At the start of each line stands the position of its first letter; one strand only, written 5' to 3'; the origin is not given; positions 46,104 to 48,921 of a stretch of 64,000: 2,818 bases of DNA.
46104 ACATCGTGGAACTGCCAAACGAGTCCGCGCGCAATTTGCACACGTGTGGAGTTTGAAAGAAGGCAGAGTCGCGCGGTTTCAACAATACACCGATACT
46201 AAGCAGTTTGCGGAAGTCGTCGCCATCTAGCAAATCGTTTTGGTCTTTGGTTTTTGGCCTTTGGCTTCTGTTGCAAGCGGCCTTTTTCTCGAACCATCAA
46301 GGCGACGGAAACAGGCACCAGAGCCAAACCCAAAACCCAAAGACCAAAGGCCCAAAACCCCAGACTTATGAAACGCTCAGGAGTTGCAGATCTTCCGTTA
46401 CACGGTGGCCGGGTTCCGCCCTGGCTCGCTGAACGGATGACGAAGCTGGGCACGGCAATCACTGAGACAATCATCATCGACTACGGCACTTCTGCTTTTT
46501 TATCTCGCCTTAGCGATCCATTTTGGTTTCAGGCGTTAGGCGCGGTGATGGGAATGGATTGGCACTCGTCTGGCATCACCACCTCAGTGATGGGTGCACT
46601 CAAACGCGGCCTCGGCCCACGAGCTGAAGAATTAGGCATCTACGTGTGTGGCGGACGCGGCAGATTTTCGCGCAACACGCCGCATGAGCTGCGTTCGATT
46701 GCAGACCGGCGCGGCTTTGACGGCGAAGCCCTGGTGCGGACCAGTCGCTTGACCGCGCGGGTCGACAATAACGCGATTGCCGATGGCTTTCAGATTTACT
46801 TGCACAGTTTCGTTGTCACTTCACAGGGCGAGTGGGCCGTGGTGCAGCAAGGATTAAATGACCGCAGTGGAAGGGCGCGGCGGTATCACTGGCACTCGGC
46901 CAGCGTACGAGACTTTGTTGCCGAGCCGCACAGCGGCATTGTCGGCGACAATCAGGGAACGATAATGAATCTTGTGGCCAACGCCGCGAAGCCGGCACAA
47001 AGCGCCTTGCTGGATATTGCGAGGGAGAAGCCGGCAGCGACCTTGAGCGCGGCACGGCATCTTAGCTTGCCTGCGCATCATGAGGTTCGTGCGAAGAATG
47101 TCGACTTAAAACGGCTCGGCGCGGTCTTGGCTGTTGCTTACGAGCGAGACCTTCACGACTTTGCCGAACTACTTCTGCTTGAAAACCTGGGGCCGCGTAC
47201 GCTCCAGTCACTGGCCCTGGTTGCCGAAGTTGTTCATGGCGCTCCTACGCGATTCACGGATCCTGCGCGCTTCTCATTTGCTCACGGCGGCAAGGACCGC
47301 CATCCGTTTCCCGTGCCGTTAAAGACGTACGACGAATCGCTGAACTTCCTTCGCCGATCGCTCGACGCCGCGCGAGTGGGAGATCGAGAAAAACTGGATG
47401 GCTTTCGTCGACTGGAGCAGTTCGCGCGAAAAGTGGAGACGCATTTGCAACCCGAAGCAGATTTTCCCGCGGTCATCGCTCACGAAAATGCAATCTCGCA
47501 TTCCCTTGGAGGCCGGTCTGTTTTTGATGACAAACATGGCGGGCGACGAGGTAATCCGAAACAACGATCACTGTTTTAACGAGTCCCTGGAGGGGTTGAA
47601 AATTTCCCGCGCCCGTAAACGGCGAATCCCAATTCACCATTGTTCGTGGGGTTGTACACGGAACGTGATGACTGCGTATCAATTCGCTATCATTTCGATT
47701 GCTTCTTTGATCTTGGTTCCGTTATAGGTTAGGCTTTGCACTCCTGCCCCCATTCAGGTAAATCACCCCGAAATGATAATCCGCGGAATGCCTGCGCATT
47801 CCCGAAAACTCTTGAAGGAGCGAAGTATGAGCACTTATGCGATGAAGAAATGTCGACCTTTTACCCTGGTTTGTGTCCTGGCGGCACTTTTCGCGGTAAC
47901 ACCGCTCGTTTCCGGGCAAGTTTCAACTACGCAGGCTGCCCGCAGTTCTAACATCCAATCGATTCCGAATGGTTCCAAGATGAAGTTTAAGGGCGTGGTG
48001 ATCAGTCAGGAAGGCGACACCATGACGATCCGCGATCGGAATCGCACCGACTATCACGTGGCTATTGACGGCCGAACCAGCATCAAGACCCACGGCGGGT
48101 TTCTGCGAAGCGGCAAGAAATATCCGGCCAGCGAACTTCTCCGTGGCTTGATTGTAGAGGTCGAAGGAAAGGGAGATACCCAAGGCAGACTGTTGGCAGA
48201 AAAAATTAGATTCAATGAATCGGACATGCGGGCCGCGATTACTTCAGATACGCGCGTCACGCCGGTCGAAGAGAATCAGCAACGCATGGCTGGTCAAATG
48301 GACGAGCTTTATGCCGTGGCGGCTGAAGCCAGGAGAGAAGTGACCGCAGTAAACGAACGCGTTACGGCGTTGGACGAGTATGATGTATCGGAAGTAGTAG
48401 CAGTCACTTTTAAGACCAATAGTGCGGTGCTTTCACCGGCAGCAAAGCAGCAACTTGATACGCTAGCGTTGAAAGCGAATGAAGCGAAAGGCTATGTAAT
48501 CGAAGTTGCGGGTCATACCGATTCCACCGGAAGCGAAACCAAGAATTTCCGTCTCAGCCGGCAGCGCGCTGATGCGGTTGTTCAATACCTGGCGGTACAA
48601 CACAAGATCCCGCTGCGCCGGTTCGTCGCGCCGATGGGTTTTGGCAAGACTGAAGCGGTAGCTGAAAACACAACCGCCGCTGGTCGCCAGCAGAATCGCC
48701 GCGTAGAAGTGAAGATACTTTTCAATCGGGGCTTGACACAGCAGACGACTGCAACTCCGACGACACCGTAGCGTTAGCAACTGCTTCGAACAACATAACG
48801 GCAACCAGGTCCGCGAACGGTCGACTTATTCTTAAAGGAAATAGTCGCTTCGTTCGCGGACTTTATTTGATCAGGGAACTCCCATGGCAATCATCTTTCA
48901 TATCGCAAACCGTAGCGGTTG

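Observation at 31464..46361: Short-period arrays come in discrete flavours, form inverted arms with variable cargo, and fill the intercistronic spacers of the polysaccharide operon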

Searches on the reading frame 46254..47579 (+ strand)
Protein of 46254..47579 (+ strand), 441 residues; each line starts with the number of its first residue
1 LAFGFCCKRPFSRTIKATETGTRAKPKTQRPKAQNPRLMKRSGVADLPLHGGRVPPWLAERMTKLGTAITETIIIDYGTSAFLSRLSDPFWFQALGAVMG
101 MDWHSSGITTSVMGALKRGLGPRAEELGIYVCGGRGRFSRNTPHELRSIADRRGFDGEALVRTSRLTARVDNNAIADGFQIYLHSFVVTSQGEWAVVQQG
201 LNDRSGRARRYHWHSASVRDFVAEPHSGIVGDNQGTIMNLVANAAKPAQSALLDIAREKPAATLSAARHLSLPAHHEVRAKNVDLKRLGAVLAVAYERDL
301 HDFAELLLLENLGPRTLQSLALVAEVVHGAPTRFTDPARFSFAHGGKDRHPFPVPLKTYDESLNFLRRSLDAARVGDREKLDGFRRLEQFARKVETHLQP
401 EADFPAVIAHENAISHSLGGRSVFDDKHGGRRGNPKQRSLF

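Call 11: search_protein_families(library=pfam, proteins=[window:46254-47579:+])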
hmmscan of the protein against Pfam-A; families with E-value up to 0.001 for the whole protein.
window:46254-47579:+ (441 aa): 1 family
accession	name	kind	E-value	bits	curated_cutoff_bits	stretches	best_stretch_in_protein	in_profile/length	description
PF05559.16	DUF763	-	2.5e-129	431.5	35.5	1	43-354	1-319/319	Protein of unknown function (DUF763)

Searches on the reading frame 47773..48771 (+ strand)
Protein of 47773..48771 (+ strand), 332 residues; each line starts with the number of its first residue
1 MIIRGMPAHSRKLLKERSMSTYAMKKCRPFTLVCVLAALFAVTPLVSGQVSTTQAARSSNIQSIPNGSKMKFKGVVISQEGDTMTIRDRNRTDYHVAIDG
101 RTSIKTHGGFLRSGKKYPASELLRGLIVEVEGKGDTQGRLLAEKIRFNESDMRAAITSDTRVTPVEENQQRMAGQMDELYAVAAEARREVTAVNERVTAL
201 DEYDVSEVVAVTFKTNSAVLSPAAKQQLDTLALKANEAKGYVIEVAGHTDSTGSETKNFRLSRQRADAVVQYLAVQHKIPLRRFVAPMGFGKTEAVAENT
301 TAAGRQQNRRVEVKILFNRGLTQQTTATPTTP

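Call 11: search_protein_families(library=pfam, proteins=[window:47773-48771:+])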
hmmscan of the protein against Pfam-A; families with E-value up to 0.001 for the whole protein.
window:47773-48771:+ (332 aa): 2 families
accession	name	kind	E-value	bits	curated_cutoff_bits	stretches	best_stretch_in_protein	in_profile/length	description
PF00691.25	OmpA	-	1e-19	71.1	27.2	1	212-309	1-98/98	OmpA family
PF18914.6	DUF5666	-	3.2e-06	27.8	27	1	73-145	1-59/60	Domain of unknown function (DUF5666)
